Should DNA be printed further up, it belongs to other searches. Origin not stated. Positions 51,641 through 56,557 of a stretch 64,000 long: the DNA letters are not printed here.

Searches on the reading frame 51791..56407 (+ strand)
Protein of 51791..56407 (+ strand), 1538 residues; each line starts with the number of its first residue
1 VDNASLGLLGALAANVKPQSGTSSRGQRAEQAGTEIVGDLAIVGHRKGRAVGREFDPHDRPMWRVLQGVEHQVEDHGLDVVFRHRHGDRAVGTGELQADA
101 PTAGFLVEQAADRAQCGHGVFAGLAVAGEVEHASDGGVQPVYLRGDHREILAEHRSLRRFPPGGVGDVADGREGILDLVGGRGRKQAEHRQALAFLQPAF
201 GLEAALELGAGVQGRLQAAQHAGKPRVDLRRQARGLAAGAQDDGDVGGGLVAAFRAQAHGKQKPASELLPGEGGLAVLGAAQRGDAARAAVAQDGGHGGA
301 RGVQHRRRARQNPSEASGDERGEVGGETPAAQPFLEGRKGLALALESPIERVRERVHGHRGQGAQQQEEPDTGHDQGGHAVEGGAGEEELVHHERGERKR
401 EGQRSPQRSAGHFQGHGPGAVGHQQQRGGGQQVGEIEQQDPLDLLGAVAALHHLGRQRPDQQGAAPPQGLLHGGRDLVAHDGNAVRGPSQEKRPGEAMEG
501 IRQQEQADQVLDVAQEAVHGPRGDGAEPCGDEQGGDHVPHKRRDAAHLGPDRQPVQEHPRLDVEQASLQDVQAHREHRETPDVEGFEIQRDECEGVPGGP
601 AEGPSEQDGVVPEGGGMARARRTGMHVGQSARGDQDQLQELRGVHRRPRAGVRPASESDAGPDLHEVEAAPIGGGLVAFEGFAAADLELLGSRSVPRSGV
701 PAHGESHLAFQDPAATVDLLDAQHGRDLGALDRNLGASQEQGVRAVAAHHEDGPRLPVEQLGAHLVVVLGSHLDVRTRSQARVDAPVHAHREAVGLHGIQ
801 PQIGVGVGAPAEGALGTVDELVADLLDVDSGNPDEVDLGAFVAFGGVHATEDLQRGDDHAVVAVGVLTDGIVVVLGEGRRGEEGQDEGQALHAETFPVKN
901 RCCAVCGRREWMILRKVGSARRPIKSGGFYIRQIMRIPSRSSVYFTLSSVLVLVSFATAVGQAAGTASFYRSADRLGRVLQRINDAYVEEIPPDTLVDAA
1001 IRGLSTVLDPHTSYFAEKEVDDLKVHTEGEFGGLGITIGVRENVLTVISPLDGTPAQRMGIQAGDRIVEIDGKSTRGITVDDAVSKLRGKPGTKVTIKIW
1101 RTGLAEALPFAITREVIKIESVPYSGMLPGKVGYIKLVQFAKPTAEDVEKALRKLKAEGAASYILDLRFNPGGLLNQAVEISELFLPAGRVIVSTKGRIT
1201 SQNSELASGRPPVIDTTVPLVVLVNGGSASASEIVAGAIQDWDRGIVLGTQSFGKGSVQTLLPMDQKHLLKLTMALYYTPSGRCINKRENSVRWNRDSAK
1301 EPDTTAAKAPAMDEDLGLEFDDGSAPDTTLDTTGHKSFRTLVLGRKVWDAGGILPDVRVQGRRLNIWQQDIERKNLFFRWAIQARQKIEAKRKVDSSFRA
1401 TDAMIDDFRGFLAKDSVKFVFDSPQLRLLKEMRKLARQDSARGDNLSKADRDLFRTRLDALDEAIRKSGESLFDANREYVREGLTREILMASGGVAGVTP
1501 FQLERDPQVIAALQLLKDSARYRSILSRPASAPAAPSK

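Call 60: search_protein_families(library=pfam, proteins=[window:51791-56407:+], max_evalue=0.001)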
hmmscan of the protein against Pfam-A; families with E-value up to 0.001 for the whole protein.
window:51791-56407:+ (1538 aa): 4 families
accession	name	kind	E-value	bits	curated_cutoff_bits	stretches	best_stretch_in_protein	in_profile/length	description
PF03572.23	Peptidase_S41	-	7.7e-51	172.4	24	1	1131-1287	1-156/165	Peptidase family S41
PF17820.7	PDZ_6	-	6.3e-14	51.9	27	1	1049-1101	4-54/54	PDZ domain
PF00595.29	PDZ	-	4.1e-13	50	23.2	1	1027-1099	6-80/81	PDZ domain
PF13180.12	PDZ_2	-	6.8e-09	36.3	27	1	1032-1103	1-71/80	PDZ domain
